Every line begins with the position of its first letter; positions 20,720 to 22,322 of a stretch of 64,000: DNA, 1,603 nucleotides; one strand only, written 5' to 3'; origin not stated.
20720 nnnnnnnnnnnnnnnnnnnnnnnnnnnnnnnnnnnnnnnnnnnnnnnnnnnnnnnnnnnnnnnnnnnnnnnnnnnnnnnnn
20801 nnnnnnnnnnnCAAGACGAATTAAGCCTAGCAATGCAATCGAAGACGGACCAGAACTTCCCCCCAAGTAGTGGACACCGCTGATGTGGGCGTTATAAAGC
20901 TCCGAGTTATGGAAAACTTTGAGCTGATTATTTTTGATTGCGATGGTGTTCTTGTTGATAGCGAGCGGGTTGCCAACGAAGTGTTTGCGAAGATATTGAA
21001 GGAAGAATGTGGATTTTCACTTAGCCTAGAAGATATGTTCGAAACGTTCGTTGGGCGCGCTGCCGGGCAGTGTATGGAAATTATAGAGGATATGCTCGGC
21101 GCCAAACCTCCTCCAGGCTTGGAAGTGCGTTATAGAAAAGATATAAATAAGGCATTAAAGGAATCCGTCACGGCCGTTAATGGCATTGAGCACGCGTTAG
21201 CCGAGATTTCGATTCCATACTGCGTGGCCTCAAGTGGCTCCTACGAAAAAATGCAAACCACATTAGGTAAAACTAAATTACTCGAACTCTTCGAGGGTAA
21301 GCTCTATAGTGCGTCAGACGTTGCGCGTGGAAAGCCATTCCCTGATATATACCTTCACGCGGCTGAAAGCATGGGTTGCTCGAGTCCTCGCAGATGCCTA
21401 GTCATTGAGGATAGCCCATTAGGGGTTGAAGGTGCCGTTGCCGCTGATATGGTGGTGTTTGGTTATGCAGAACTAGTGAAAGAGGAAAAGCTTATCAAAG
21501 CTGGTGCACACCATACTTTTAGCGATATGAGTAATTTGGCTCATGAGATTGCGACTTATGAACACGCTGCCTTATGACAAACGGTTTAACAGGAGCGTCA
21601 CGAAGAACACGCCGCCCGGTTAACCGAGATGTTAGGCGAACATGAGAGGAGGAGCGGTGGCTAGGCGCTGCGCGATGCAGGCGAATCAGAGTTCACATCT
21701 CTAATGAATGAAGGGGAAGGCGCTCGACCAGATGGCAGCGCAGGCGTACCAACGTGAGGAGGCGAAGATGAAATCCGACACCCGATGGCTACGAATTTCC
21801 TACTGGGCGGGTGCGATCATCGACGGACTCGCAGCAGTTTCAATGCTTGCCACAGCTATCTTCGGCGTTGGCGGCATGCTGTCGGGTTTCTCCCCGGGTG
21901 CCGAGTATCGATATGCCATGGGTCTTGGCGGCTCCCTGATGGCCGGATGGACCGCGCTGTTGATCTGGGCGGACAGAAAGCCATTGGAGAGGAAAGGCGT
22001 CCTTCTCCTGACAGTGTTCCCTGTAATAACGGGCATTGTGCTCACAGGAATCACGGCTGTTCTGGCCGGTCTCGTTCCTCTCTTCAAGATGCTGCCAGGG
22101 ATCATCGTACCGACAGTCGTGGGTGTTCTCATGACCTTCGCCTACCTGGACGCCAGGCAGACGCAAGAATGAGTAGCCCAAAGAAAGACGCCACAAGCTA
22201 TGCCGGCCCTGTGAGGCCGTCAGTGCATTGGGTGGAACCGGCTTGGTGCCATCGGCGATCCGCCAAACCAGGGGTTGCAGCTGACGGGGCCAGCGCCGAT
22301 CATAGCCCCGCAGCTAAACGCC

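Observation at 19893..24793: Integron-type gene-cassette array lacking an integrase (CALIN-like) embedded in the tRNA-Met island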

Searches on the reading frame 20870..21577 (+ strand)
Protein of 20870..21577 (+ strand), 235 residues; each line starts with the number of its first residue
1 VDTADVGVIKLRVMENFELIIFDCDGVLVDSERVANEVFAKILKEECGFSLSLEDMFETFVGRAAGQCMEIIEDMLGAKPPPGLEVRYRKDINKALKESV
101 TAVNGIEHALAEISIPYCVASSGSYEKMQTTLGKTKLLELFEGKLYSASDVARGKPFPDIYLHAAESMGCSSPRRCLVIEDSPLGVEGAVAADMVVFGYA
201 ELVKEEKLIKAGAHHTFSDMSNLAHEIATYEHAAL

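Call 7: search_protein_families(library=pfam, proteins=[window:20870-21577:+], max_evalue=0.01)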
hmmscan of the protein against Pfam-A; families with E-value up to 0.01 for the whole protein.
window:20870-21577:+ (235 aa): 2 families
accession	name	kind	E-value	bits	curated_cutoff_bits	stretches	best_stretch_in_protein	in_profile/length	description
PF13419.12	HAD_2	-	2.9e-21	76.8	23.8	1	20-197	1-176/178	Haloacid dehalogenase-like hydrolase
PF00702.32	Hydrolase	-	1.2e-19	71.9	26.4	1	18-193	2-191/191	haloacid dehalogenase-like hydrolase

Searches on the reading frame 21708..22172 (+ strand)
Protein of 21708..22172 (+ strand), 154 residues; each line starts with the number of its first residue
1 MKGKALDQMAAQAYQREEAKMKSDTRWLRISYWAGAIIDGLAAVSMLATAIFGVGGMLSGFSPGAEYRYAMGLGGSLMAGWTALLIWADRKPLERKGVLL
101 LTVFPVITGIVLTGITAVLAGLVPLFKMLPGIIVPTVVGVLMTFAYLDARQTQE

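Call 7: search_protein_families(library=pfam, proteins=[window:21708-22172:+], max_evalue=0.01)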
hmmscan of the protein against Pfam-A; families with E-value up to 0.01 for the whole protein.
window:21708-22172:+ (154 aa): 0 families

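Call 51: find_encoding_contigs(protein=window:21708-22172:+, flank=8000, max_places=10)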
Protein window:21708-22172:+ (154 aa): 4 contigs read that carry it; 4 places shown.
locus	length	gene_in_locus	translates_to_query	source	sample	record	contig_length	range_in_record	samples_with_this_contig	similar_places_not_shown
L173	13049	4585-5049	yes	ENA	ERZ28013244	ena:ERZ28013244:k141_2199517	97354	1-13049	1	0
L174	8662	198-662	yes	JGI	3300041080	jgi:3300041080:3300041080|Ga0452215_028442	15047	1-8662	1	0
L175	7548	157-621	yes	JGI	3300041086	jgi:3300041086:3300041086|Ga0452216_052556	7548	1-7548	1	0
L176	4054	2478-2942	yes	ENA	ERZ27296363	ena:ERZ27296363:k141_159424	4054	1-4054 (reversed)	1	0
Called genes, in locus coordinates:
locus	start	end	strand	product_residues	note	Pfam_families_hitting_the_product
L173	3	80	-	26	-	?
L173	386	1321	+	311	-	PF00795:CN_hydrolase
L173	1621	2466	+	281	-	PF13483:Lactamase_B_3 (weak)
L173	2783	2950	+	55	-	-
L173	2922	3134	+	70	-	PF13602:ADH_zinc_N_2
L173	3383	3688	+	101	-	PF01022:HTH_5 (weak), PF21476:PF0610-like_N, PF23470:Zn_ribbon_PF0610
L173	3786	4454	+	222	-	PF00702:Hydrolase, PF13419:HAD_2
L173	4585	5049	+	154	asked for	-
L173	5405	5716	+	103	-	-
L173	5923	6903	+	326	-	PF01590:GAF, PF13185:GAF_2, PF00990:GGDEF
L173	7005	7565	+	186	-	PF00857:Isochorismatase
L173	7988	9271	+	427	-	PF00083:Sugar_tr (weak), PF07690:MFS_1, PF06779:MFS_4, PF07690:MFS_1, PF05977:MFS_3 (weak)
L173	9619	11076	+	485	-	PF01935:DUF87, PF05872:HerA_C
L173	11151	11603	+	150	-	PF11948:DUF3465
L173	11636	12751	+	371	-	PF01545:Cation_efflux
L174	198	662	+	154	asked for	-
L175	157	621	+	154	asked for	-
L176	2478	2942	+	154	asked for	-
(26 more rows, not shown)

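Call 55: find_homologous_proteins(query=window:21708-22172:+, max_evalue=0.00001)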
Query window:21708-22172:+ (154 aa): 836 proteins with E <= 0.00001 among 989 candidates; the best 120 are listed.
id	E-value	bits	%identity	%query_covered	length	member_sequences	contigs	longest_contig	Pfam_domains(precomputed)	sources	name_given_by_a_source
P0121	8.2e-91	320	99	100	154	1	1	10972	-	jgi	jgi:FtsH-binding integral membrane protein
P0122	1.5e-81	290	90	100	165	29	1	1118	-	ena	-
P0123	9.1e-80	284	90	100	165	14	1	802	-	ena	-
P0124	1.7e-60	221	84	84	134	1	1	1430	-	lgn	-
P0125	3.2e-60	221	81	87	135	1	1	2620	-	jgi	jgi:FtsH-binding integral membrane protein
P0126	4.5e-52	194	71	86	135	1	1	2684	-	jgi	jgi:hypothetical protein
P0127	1.3e-44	170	60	89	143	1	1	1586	-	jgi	jgi:hypothetical protein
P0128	3.8e-43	165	60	87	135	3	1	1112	-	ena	-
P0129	8.5e-42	161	59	83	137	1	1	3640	-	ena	-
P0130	9.2e-41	157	58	86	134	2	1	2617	-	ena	-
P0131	1.4e-40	157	57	87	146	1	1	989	-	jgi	jgi:hypothetical protein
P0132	1.6e-40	157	56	86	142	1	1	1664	-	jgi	jgi:hypothetical protein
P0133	1.8e-40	156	58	84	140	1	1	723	-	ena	-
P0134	3.5e-40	155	57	87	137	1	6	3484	-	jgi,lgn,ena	jgi:hypothetical protein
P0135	4.2e-40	155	57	87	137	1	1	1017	-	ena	-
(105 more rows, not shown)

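Call 56: find_encoding_contigs(protein=P0121, flank=8000, max_places=5)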
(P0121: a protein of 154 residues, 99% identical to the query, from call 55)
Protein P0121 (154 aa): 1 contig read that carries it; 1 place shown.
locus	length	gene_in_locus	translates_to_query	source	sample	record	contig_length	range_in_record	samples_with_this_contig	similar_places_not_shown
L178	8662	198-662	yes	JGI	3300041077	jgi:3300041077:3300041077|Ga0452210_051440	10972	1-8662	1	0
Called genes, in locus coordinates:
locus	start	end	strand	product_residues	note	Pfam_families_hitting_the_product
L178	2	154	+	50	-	?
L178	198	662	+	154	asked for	-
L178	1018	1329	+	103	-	-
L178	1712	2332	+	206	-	PF00990:GGDEF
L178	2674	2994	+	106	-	PF00857:Isochorismatase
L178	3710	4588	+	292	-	PF07690:MFS_1, PF05977:MFS_3 (weak)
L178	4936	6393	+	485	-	PF01935:DUF87, PF05872:HerA_C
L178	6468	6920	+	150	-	PF11948:DUF3465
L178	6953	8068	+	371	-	PF01545:Cation_efflux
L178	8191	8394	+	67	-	PF07311:Dodecin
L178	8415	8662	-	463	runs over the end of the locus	PF00753:Lactamase_B, PF23023:Anti-Pycsar_Apyc1 (faint), PF12706:Lactamase_B_2, PF16661:Lactamase_B_6, PF10996:Beta-Casp, PF07521:RMMBL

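Call 57: find_encoding_contigs(protein=P0126, flank=8000, max_places=5)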
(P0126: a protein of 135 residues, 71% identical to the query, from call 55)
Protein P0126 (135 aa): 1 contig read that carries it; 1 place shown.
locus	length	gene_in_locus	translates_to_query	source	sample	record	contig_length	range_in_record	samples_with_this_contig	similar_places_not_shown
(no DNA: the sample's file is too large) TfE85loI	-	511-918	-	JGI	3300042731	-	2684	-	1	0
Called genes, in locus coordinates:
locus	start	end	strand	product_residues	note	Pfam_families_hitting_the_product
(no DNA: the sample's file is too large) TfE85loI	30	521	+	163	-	PF02517:Rce1-like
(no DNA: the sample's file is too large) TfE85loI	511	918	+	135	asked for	-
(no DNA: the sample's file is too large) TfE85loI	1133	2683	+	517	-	?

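Call 58: find_encoding_contigs(protein=P0125, flank=8000, max_places=5)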
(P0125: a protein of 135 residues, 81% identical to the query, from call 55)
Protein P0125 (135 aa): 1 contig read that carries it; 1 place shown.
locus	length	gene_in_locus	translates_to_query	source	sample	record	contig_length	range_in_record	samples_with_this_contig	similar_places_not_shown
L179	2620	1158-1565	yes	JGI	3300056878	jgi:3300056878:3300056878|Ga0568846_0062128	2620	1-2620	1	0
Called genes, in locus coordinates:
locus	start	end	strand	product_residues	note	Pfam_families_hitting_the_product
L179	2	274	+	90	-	?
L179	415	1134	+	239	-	PF06966:DUF1295 (weak), PF04140:ICMT, PF04191:PEMT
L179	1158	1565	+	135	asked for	-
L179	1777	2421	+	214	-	PF04542:Sigma70_r2, PF07638:Sigma70_ECF (weak), PF22233:PhyR_sigma-like (faint), PF08281:Sigma70_r4_2, PF04545:Sigma70_r4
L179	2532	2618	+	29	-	?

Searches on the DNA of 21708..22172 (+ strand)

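Call 59: search_with_rna_model(model_id=R2, sources=[L174, L176, L179], max_evalue=10, filters=off, show_alignments=0)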
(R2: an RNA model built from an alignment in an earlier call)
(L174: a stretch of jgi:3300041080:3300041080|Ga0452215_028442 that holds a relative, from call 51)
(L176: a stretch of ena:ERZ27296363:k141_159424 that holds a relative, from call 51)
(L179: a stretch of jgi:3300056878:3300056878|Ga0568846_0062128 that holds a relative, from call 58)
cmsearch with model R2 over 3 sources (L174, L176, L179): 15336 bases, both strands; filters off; matches with E-value up to 10: 16.
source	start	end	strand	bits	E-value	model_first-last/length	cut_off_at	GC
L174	3001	3099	+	17.2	0.012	1-64/64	no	0.37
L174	2350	2421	+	13.6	0.11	1-64/64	no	0.53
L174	752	820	+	11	0.51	1-64/64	no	0.67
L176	3032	3100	+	11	0.51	1-64/64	no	0.67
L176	2388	2407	-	10.4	0.72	1-64/64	no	0.5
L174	107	127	-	9.2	1.4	1-64/64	no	0.43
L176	1022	1093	+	8.8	1.8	1-64/64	no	0.53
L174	1212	1233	+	8.7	2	1-64/64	no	0.41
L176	3492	3513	+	8.7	2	1-64/64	no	0.41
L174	1212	1233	-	7.2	4.6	1-64/64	no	0.41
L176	3492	3513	-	7.2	4.6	1-64/64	no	0.41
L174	40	79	+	7.2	4.7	1-64/64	no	0.57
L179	2391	2414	-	7.1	5.1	19-46/64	no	0.83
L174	6516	6538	-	6.4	7.7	1-64/64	no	0.48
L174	6516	6538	+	6.1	9.3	1-64/64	no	0.48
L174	8501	8528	+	6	9.9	1-64/64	no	0.39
